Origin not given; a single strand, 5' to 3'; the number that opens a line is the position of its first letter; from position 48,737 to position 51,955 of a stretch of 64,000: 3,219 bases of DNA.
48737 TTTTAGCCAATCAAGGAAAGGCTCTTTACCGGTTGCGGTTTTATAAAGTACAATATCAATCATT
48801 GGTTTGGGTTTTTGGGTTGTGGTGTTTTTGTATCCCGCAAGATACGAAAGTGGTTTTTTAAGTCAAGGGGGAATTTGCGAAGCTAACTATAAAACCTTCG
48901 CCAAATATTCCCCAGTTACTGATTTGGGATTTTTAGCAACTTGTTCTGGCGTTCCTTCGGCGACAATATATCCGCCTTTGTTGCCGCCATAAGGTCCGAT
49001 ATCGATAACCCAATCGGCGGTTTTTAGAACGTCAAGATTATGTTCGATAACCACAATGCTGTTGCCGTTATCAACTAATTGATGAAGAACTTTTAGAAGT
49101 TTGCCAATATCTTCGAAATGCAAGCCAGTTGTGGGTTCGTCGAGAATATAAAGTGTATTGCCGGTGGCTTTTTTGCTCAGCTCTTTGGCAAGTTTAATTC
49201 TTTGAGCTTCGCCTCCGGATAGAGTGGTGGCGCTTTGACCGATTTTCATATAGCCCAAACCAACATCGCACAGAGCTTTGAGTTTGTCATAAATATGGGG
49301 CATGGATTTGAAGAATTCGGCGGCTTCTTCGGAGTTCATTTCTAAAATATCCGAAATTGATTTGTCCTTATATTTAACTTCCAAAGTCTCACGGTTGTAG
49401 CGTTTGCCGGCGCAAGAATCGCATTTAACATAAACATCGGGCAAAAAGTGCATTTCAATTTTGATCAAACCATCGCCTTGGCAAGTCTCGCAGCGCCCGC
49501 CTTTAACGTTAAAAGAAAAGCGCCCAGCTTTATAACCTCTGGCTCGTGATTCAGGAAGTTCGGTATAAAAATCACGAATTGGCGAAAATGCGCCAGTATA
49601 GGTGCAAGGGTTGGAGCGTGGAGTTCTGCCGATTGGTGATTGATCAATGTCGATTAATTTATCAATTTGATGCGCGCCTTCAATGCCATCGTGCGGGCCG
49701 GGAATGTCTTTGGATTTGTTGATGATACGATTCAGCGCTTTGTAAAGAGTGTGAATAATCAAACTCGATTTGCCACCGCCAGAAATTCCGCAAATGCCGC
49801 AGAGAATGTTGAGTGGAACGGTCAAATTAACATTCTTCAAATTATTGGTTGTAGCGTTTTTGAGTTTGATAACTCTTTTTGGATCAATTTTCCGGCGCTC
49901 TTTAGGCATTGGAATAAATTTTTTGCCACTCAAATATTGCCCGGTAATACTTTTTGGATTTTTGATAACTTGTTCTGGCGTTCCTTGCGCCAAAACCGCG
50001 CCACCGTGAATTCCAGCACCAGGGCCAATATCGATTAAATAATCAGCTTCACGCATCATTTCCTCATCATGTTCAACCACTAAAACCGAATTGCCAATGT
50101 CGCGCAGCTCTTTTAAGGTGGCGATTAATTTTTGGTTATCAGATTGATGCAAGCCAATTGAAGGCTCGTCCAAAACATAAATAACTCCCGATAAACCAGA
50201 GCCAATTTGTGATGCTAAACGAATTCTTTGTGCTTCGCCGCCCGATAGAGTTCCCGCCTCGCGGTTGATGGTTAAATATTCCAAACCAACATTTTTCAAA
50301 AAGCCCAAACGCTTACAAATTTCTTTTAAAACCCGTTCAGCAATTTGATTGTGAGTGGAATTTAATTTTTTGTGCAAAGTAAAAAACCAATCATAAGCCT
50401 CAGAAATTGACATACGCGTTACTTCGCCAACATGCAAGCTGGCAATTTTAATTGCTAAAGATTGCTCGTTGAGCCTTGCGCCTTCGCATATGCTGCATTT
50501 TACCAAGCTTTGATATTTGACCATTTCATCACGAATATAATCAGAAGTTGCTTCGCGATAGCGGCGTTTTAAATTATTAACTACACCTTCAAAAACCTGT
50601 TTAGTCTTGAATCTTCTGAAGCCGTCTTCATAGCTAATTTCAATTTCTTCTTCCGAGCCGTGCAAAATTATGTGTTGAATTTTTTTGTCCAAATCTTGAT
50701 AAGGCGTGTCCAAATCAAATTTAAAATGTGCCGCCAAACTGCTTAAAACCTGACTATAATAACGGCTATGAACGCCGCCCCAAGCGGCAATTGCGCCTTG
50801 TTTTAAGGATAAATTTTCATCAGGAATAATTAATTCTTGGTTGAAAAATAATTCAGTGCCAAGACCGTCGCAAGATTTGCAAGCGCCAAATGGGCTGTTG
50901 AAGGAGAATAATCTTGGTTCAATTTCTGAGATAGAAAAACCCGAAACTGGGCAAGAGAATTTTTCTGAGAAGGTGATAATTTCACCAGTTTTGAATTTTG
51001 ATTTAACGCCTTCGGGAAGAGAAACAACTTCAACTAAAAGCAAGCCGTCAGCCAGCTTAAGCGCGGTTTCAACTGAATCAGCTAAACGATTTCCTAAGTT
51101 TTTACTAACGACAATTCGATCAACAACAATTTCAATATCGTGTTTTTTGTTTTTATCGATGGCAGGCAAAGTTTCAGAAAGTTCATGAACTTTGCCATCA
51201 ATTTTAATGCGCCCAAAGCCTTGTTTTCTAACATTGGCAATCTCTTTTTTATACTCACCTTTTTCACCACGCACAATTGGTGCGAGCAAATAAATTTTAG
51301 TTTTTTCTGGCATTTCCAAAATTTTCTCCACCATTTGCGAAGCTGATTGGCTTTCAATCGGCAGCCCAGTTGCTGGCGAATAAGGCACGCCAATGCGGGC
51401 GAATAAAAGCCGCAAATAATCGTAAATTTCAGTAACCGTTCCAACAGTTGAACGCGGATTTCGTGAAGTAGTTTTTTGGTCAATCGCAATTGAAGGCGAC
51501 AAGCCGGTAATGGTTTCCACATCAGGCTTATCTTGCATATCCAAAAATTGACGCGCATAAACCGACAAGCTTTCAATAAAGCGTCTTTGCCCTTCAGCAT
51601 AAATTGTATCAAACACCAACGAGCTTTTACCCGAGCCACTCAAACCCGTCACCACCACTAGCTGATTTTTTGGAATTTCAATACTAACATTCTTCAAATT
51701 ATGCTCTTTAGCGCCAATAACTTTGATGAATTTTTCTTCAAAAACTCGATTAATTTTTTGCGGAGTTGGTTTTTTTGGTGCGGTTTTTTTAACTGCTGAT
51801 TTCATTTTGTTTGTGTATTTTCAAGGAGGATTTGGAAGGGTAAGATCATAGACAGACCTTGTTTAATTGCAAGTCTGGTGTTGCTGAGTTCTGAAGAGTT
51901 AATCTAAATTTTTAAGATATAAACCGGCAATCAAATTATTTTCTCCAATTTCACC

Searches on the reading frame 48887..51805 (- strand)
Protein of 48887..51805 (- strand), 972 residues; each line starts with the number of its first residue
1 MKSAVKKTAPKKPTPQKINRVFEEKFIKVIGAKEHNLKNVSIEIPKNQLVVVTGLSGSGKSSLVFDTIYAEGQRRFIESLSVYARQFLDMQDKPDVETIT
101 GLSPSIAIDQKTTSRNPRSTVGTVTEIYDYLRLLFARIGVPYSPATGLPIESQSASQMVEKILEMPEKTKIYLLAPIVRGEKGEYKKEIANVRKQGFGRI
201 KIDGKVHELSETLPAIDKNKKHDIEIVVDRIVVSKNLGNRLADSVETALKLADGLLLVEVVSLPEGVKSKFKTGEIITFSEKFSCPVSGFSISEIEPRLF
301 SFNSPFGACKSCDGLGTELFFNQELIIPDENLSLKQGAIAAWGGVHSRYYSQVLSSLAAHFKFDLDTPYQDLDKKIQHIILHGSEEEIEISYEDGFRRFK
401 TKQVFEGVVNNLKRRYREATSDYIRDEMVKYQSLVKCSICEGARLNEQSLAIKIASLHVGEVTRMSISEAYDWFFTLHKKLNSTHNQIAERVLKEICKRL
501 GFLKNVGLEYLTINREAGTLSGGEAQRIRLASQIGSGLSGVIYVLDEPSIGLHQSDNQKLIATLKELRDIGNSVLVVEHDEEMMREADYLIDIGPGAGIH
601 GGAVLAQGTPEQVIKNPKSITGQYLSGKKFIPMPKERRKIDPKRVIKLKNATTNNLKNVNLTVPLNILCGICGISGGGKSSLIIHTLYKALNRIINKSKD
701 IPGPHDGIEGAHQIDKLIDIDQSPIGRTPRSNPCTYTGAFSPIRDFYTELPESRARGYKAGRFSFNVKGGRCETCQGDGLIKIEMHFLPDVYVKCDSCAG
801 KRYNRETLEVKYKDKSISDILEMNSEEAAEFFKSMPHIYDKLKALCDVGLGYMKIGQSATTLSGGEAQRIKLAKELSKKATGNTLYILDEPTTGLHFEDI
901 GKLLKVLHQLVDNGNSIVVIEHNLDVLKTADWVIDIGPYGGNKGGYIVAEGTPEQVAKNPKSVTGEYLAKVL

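Call 68: find_homologous_proteins(query=window:48887-51805:-, max_evalue=1e-100)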
Query window:48887-51805:- (972 aa): 8000 proteins with E <= 1e-100 among 8000 candidates; the best 120 are listed.
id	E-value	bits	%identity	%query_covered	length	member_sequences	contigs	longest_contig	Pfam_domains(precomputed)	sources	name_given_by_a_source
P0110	0.0e+0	2191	100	100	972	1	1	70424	PF17760.7,PF12399.15,PF17755.7,PF00005.34,PF13175.13,PF20703.4,PF02463.26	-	-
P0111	0.0e+0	2120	97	100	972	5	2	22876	PF17760.7,PF12399.15,PF17755.7,PF00005.34,PF13175.13,PF20703.4,PF02463.26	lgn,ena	-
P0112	0.0e+0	1980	90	99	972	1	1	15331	PF17760.7,PF12399.15,PF17755.7,PF00005.34,PF13175.13,PF02463.26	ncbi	-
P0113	0.0e+0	1975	90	100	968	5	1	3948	PF17760.7,PF12399.15,PF17755.7,PF00005.34,PF13175.13,PF20703.4,PF02463.26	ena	-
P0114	0.0e+0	1920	87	100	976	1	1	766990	PF17760.7,PF17755.7,PF00005.34,PF13175.13,PF02463.26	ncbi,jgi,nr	ncbi:MAG: uvrA [Rickettsiaceae bacterium]|jgi:excinuclease ABC subunit A|nr:uvrA [Rickettsiaceae bac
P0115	0.0e+0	1920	88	98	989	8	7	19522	PF17760.7,PF17755.7,PF00005.34,PF13175.13,PF20703.4,PF02463.26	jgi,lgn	jgi:excinuclease ABC subunit A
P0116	0.0e+0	1912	86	99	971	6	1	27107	PF17760.7,PF17755.7,PF00005.34,PF13175.13,PF20703.4,PF02463.26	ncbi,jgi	ncbi:MAG: excinuclease ABC subunit A [Rickettsiales bacterium]|jgi:excinuclease ABC subunit A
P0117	0.0e+0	1912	87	98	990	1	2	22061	PF17760.7,PF17755.7,PF00005.34,PF13175.13,PF20703.4,PF02463.26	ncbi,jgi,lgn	ncbi:MAG: excinuclease ABC subunit A [Rickettsiales bacterium]|jgi:excinuclease ABC subunit A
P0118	0.0e+0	1899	86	100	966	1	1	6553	PF17760.7,PF17755.7,PF00005.34,PF13175.13,PF20703.4,PF02463.26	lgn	-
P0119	0.0e+0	1895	85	100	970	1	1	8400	PF17760.7,PF17755.7,PF00005.34,PF13175.13,PF20703.4,PF02463.26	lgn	-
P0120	0.0e+0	1865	85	98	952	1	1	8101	PF17760.7,PF17755.7,PF00005.34,PF13175.13,PF20703.4,PF02463.26,PF00684.26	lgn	-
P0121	0.0e+0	1852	83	100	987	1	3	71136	PF17760.7,PF17755.7,PF00005.34,PF20703.4,PF02463.26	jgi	jgi:excinuclease ABC subunit A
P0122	0.0e+0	1845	84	99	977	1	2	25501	PF17760.7,PF17755.7,PF00005.34,PF20703.4,PF02463.26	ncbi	-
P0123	0.0e+0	1807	81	100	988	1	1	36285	PF17760.7,PF17755.7,PF00005.34,PF20703.4,PF02463.26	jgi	jgi:excinuclease ABC subunit A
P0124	0.0e+0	1703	77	98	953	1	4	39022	PF17760.7,PF17755.7,PF00005.34,PF20703.4,PF02463.26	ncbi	-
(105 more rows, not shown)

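Call 69: find_encoding_contigs(protein=P0111, flank=8000, max_places=2)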
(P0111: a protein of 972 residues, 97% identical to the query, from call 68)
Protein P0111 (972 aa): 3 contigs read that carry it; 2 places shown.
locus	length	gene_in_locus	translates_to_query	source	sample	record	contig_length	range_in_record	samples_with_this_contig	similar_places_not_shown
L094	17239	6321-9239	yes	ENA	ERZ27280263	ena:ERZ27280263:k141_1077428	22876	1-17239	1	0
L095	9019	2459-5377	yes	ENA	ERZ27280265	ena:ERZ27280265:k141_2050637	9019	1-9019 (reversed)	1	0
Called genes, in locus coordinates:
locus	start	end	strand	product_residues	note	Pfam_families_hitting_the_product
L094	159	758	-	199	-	PF00117:GATase, PF07722:Peptidase_C26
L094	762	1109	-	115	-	PF02152:FolB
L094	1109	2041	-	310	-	PF03524:CagX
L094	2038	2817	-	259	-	PF04335:VirB8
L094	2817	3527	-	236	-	PF00994:MoCF_biosynth, PF24102:FLAD1_M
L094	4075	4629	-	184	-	PF08712:Nfu_N, PF01106:NifU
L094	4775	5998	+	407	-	-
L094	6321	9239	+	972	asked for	PF02463:SMC_N (faint), PF20703:nSTAND1 (faint), PF00005:ABC_tran (faint), PF13175:AAA_15 (faint), PF17760:UvrA_inter, PF17755:UvrA_DNA-bind, PF12399:BCA_ABC_TP_C (faint)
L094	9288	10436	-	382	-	PF13475:DUF4116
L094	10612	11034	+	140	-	PF02367:TsaE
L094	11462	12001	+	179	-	-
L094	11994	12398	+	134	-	-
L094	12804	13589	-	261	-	PF03372:Exo_endo_phos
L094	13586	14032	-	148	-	PF00376:MerR (weak), PF13411:MerR_1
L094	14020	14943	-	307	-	PF00892:EamA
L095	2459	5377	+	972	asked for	PF02463:SMC_N (faint), PF20703:nSTAND1 (faint), PF00005:ABC_tran (faint), PF13175:AAA_15 (faint), PF17760:UvrA_inter, PF17755:UvrA_DNA-bind, PF12399:BCA_ABC_TP_C (faint)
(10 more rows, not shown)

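Call 70: find_encoding_contigs(protein=P0112, flank=8000, max_places=1)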
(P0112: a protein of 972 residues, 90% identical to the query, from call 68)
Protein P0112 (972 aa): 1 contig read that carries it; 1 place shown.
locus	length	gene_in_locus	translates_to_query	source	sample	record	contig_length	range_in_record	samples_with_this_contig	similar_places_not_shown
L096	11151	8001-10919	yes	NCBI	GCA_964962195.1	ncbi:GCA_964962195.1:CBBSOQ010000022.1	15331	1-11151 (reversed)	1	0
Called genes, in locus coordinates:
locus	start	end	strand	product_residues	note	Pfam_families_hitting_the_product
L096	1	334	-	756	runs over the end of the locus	PF00512:HisKA (faint), PF13581:HATPase_c_2 (weak), PF02518:HATPase_c, PF13589:HATPase_c_3 (faint), PF00072:Response_reg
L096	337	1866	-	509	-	PF00056:Ldh_1_N, PF02866:Ldh_1_C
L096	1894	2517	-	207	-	PF00117:GATase, PF07722:Peptidase_C26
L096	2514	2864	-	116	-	PF02152:FolB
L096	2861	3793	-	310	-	PF03524:CagX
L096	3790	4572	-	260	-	PF04335:VirB8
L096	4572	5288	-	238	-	PF00994:MoCF_biosynth, PF24102:FLAD1_M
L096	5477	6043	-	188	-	PF08712:Nfu_N, PF01106:NifU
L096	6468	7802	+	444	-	-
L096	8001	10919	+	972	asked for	PF02463:SMC_N (faint), PF00005:ABC_tran (faint), PF13175:AAA_15 (faint), PF17760:UvrA_inter, PF17755:UvrA_DNA-bind, PF12399:BCA_ABC_TP_C (faint)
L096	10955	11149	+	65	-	?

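Call 71: find_encoding_contigs(protein=P0114, flank=8000, max_places=1)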
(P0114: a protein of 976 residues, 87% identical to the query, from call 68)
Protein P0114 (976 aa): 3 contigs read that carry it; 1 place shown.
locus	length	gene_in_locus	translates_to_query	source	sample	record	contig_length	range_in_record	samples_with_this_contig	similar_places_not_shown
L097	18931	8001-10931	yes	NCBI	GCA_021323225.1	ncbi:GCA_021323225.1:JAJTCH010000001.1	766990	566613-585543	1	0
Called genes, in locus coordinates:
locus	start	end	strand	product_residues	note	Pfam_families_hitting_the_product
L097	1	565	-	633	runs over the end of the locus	-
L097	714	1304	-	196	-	PF12766:Pyridox_oxase_2, PF01243:PNPOx_N, PF10590:PNP_phzG_C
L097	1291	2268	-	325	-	PF00591:Glycos_transf_3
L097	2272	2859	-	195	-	PF00117:GATase, PF07722:Peptidase_C26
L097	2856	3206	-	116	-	PF02152:FolB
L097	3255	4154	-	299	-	PF03524:CagX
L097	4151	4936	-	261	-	PF04335:VirB8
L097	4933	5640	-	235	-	PF00994:MoCF_biosynth, PF24102:FLAD1_M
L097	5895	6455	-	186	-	PF08712:Nfu_N, PF01106:NifU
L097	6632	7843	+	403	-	PF10691:DUF2497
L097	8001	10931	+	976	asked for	PF02463:SMC_N (faint), PF13175:AAA_15 (faint), PF17760:UvrA_inter, PF17755:UvrA_DNA-bind, PF00005:ABC_tran (weak)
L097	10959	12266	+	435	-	PF05496:RuvB_N, PF14532:Sigma54_activ_2 (faint), PF00004:AAA, PF07728:AAA_5 (weak), PF16193:AAA_assoc_2, PF12002:MgsA_C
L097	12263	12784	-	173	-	PF13302:Acetyltransf_3, PF00583:Acetyltransf_1, PF13673:Acetyltransf_10, PF13508:Acetyltransf_7, PF08445:FR47 (weak)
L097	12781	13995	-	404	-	PF00764:Arginosuc_synth, PF20979:Arginosuc_syn_C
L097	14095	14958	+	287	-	PF03631:Virul_fac_BrkB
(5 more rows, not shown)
